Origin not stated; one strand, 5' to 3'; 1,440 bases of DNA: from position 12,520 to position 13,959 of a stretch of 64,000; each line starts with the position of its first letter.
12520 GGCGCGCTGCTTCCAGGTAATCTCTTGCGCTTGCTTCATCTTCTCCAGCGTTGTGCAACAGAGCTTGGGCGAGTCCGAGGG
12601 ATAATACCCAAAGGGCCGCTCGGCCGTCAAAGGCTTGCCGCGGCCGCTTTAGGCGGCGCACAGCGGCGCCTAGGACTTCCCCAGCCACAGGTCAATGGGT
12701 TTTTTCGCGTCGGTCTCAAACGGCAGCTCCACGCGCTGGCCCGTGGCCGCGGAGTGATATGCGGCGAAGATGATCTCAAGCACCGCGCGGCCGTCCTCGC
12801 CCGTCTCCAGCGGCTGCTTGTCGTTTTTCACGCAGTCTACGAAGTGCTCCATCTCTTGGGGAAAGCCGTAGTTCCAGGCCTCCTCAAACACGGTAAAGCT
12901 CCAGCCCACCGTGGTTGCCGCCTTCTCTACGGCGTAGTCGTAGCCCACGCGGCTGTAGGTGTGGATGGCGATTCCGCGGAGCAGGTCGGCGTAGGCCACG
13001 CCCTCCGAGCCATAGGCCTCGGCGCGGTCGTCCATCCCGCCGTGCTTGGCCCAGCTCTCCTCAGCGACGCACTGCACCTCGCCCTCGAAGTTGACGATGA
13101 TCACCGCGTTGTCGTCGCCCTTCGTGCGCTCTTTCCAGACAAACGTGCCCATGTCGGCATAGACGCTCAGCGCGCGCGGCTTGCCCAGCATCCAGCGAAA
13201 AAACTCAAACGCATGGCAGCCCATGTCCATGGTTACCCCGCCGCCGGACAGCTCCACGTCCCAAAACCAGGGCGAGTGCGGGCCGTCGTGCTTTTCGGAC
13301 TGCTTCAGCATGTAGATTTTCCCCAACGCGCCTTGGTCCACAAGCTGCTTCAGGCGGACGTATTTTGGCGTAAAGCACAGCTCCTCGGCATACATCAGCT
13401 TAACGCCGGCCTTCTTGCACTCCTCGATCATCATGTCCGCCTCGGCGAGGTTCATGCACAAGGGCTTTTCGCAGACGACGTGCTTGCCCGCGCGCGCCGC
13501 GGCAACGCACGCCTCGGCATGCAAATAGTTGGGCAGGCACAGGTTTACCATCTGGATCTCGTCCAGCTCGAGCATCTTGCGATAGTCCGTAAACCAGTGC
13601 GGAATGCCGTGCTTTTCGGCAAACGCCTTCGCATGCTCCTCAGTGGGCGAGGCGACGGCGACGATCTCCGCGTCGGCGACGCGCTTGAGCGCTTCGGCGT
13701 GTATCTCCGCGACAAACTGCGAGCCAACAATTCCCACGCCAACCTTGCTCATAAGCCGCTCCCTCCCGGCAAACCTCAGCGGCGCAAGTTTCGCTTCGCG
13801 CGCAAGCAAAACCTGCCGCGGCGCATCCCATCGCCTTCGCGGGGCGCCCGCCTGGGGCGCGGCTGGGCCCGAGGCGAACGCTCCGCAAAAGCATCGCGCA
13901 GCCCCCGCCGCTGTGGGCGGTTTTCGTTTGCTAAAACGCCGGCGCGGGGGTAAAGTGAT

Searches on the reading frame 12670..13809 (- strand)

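Call 8: search_protein_families(library=pfam, proteins=[window:12670-13809:-], max_evalue=0.001)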
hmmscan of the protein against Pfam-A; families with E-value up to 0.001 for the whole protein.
window:12670-13809:- (379 aa): 4 families
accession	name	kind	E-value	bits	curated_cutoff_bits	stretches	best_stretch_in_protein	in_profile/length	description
PF22725.1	GFO_IDH_MocA_C3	-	2.9e-27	95.6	27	1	150-271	1-122/124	GFO/IDH/MocA C-terminal domain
PF01408.29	GFO_IDH_MocA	-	1e-26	94.4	24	1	24-140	2-118/120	Oxidoreductase family, NAD-binding Rossmann fold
PF02894.22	GFO_IDH_MocA_C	-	1.8e-23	83.9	22.9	1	154-362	1-218/218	Oxidoreductase family, C-terminal alpha/beta domain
PF03447.22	NAD_binding_3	-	0.00037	21.6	24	1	24-140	1-115/116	Homoserine dehydrogenase, NAD binding domain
